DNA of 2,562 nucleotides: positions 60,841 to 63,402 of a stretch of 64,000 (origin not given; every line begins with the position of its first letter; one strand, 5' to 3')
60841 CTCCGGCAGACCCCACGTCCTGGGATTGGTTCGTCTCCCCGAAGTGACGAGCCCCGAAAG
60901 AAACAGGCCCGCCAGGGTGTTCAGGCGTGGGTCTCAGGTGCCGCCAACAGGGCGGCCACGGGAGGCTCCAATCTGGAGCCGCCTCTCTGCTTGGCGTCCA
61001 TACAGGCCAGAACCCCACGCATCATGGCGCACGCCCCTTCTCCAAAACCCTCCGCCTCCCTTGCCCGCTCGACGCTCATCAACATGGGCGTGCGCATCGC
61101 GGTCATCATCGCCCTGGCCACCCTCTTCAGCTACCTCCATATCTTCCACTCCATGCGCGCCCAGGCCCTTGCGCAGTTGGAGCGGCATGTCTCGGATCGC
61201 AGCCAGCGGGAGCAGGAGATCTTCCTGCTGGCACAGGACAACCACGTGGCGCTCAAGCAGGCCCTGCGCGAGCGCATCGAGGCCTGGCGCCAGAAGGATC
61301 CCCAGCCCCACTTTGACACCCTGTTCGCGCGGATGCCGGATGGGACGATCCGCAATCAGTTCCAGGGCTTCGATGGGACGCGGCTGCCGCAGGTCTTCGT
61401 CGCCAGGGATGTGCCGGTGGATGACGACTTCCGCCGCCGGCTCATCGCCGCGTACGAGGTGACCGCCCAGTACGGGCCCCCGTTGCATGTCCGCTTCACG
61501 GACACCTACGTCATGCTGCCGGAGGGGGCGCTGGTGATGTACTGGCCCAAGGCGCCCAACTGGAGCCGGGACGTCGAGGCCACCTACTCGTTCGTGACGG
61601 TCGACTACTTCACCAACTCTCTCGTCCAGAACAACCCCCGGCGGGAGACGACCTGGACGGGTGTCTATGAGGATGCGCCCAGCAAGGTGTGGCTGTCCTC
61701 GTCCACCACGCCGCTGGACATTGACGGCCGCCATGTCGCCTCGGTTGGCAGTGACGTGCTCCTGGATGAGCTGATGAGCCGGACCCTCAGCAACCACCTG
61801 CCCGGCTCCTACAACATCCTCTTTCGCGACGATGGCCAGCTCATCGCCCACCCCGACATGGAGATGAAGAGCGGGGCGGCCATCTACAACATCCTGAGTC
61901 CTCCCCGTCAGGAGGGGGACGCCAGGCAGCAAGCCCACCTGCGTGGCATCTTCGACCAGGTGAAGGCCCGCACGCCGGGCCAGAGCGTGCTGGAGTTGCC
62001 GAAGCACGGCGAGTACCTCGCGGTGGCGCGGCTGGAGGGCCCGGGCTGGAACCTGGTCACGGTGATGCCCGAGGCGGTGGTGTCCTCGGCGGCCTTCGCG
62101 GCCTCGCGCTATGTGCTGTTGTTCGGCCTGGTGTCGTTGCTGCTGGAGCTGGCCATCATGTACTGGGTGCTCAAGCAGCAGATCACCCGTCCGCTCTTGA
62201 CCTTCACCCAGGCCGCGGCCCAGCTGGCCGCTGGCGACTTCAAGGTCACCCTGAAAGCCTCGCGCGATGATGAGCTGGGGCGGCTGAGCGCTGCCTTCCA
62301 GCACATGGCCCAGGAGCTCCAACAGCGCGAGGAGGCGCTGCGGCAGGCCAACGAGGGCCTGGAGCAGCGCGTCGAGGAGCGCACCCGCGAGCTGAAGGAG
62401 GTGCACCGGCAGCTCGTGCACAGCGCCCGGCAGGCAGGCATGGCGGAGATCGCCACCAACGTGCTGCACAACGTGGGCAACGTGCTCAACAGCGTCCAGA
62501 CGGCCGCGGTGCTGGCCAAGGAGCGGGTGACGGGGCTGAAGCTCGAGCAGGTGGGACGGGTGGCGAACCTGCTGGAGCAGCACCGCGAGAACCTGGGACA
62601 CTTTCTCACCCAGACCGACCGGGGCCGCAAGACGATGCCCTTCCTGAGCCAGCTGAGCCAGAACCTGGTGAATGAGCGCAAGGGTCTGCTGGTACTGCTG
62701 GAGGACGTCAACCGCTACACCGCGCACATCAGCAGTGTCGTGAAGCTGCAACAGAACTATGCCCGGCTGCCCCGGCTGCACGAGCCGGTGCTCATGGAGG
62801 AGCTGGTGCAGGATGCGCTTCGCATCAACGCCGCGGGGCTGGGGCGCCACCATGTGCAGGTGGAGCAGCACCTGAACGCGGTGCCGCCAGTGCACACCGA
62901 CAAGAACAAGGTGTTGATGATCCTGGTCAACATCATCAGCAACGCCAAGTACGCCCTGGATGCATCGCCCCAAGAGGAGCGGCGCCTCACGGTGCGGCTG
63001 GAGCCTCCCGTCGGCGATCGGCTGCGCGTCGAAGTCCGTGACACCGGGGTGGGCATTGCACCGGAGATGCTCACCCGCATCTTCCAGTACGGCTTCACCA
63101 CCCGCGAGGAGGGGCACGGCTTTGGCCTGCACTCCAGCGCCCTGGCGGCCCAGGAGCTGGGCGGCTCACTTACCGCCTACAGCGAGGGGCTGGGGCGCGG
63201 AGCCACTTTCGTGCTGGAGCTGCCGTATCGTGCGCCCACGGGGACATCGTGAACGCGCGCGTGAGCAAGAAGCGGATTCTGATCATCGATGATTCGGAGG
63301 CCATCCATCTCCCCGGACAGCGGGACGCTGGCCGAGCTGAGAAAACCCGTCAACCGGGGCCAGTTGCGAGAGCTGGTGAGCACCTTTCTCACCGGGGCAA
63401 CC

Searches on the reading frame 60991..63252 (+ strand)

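Call 77: search_protein_families(library=pfam, proteins=[window:60991-63252:+], max_evalue=0.00001)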
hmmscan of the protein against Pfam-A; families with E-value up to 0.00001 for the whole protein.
window:60991-63252:+ (753 aa): 2 families
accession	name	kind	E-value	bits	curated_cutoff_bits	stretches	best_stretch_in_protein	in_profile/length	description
PF02518.31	HATPase_c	-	6.3e-19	68.9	26.4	1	637-747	2-110/111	Histidine kinase-, DNA gyrase B-, and HSP90-like ATPase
PF00672.30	HAMP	-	6.6e-14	52.4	25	1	396-445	4-53/53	HAMP domain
